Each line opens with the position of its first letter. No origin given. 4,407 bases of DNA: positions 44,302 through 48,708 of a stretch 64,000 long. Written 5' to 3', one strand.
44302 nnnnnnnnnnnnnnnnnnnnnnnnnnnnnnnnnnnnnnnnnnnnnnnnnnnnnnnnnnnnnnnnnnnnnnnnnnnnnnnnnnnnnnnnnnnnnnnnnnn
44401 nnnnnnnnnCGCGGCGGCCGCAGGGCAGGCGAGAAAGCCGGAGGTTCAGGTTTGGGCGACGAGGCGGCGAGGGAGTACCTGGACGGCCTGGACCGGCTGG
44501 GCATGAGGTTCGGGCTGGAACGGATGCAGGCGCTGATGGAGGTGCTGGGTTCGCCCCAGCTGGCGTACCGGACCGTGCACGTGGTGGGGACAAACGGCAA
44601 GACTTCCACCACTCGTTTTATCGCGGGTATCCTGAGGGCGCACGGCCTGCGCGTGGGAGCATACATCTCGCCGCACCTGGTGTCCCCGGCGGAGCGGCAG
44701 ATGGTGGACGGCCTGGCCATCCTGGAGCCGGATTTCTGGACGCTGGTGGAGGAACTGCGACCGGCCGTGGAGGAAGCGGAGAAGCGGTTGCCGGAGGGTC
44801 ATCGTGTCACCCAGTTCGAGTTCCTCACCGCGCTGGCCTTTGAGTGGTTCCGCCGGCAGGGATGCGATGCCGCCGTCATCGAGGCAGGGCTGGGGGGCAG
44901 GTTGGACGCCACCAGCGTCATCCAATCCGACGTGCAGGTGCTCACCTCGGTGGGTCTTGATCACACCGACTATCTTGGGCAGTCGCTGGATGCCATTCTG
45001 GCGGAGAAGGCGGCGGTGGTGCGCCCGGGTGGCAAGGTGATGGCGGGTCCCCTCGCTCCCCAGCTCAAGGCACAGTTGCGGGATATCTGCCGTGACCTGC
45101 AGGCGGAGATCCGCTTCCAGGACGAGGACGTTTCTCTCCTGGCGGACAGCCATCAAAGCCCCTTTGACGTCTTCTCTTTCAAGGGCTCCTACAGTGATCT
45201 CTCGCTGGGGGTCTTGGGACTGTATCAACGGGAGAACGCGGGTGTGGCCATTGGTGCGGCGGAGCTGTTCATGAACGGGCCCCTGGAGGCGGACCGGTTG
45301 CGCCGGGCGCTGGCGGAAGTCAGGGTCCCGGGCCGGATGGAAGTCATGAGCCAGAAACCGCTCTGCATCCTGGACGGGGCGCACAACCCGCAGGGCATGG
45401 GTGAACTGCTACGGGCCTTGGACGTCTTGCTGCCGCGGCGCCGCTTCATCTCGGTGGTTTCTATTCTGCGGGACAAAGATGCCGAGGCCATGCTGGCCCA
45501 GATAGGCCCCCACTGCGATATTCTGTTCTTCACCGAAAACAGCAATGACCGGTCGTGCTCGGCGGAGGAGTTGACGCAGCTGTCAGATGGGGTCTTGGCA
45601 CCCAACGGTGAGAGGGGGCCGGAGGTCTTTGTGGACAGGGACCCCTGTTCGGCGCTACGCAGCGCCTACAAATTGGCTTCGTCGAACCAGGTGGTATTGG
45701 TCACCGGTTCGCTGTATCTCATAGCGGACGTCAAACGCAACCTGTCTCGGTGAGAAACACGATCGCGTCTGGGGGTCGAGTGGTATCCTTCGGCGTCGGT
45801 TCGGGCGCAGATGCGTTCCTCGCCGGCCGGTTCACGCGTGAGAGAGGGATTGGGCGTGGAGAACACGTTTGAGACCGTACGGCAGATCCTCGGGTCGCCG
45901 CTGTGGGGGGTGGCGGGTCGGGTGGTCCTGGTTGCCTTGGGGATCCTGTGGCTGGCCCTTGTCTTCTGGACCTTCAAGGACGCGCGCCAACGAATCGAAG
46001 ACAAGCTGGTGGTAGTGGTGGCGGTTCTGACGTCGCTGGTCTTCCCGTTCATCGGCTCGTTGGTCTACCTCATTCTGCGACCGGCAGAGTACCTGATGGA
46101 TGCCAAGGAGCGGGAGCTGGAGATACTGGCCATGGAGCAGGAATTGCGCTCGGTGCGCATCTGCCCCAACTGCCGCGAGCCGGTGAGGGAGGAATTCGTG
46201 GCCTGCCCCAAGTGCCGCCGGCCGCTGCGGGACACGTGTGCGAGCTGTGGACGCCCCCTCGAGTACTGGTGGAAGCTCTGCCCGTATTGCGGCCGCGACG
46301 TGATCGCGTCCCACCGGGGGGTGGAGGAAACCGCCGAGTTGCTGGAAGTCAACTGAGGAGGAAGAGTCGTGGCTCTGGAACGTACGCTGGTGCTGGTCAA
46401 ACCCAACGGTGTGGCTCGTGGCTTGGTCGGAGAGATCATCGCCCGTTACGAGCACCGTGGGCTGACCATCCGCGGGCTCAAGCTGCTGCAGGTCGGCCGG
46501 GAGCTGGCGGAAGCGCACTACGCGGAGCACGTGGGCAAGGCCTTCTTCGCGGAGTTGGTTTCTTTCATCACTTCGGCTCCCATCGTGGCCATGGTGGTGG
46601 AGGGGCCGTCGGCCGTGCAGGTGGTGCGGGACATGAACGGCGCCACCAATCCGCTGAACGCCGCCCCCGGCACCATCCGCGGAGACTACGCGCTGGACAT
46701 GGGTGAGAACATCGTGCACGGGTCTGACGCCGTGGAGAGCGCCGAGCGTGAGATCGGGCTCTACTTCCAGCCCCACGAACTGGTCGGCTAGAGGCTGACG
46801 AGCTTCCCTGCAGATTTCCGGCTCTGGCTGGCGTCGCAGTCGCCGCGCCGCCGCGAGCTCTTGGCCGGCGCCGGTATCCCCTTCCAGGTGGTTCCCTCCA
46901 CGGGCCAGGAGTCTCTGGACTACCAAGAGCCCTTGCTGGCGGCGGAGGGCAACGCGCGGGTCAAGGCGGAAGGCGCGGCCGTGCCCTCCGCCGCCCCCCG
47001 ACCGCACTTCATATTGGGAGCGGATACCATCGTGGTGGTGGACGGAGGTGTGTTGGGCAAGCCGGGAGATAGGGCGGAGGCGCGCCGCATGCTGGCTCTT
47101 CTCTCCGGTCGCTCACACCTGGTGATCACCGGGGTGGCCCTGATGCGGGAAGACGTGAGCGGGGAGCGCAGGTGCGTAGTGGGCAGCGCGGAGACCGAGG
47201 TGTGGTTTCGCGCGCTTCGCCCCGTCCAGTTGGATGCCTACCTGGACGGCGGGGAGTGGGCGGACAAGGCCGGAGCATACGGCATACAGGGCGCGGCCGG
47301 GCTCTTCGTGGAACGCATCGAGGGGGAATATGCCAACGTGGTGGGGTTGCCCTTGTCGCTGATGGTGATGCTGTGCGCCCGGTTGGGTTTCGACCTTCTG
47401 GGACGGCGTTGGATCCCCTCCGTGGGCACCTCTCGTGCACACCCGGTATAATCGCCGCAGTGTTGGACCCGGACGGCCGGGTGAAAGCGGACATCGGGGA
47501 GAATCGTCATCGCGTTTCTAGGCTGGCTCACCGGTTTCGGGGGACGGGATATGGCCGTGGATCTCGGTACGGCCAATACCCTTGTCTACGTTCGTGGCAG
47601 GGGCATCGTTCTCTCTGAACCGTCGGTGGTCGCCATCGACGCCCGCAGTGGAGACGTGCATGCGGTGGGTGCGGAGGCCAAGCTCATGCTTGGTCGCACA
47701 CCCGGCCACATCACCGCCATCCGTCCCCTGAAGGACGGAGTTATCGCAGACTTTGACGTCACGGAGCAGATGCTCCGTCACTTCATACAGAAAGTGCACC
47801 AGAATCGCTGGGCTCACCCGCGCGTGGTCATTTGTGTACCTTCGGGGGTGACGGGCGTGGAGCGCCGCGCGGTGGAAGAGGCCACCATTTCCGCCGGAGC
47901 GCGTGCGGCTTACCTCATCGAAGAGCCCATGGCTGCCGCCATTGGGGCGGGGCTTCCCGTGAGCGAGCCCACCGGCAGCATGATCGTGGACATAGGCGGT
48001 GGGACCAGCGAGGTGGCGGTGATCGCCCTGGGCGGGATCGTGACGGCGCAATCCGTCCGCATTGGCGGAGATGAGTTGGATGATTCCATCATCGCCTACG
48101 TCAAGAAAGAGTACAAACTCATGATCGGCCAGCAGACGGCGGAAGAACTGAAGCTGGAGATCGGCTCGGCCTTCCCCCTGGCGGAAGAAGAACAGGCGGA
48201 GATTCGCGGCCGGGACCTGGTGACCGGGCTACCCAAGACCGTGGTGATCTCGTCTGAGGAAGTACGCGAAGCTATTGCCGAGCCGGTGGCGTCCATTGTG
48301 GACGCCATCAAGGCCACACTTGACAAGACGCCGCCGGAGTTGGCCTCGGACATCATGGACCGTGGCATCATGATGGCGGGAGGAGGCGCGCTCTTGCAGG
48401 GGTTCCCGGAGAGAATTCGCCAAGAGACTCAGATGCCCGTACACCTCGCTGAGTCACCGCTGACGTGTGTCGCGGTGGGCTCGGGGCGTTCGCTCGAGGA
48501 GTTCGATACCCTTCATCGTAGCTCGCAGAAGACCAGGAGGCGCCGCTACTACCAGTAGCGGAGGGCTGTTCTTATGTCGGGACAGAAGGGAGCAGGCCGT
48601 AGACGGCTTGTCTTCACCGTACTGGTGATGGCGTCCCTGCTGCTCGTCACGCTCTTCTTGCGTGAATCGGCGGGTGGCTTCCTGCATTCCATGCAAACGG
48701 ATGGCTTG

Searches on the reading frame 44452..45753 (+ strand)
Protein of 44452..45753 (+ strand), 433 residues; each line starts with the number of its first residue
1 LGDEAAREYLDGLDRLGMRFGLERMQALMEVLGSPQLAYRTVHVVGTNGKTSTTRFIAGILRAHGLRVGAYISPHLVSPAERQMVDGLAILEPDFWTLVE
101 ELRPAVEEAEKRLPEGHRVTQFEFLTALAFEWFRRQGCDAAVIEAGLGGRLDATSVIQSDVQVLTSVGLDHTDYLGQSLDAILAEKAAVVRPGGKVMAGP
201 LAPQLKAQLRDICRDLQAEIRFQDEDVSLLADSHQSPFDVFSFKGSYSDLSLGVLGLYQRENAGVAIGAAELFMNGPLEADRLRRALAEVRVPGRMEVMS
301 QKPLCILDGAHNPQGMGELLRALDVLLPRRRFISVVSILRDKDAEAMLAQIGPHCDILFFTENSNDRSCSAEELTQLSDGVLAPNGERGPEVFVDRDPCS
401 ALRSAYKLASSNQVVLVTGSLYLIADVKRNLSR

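Call 50: search_protein_families(library=pfam, proteins=[window:44452-45753:+], max_evalue=0.00001)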
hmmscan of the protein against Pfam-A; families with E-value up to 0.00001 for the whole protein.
window:44452-45753:+ (433 aa): 2 families
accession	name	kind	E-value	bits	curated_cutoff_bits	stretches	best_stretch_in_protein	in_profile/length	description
PF02875.26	Mur_ligase_C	-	3.1e-17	64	28.4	1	294-420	1-126/127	Mur ligase, glutamate ligase domain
PF08245.18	Mur_ligase_M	-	1.8e-12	48.1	24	1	44-270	1-200/200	Mur ligase middle domain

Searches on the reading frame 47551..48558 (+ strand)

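Call 50: search_protein_families(library=pfam, proteins=[window:47551-48558:+], max_evalue=0.00001)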
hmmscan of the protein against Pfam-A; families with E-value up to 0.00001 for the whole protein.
window:47551-48558:+ (335 aa): 4 families
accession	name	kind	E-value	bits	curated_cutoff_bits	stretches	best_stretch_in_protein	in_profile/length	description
PF06723.19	MreB_Mbl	-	1.2e-150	501.3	27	1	1-322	4-326/327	MreB/Mbl protein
PF00022.25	Actin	-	2.3e-16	59.9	27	1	51-187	56-190/410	Actin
PF00012.26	HSP70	-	1.7e-13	50.1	20.6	1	91-194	135-244/599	Hsp70 protein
PF14450.12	FtsA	-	9.6e-12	45.8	31.8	1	145-307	2-124/127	Cell division protein FtsA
